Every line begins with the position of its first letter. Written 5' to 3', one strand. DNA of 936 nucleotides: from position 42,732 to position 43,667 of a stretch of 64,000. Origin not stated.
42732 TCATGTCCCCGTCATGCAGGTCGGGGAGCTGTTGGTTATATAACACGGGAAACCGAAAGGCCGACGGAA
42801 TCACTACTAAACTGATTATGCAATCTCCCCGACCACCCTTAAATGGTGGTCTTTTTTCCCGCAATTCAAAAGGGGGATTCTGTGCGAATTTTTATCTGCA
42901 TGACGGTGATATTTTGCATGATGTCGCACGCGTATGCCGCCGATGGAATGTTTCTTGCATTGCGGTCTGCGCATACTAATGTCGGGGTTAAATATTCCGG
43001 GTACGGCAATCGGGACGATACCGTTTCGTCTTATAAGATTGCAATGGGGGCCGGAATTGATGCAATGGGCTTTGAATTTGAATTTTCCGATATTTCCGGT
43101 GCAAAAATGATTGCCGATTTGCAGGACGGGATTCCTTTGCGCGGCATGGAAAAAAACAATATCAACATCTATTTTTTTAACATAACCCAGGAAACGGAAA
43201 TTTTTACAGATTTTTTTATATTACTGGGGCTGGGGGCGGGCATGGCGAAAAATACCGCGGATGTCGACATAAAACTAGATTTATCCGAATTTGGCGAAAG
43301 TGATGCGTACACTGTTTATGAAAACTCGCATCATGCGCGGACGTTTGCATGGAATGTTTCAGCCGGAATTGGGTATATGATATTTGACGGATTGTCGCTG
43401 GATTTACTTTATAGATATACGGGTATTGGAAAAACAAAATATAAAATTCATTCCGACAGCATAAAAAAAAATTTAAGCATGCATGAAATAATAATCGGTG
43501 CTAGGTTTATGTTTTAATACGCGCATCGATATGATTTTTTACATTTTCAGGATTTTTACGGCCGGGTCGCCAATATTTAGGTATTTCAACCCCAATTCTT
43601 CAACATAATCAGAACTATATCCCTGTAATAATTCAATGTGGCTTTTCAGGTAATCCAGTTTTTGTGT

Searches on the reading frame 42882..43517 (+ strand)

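Call 14: search_protein_families(library=pfam, proteins=[window:42882-43517:+], max_evalue=0.1)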
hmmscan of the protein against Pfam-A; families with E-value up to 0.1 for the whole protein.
window:42882-43517:+ (211 aa): 2 families
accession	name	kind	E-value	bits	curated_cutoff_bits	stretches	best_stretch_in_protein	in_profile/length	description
PF13505.12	OMP_b-brl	-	1.3e-07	32.4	28.7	1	9-211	7-175/175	Outer membrane protein beta-barrel domain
PF02462.21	Opacity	-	0.046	14.3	21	0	148-210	71-125/126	Opacity family porin protein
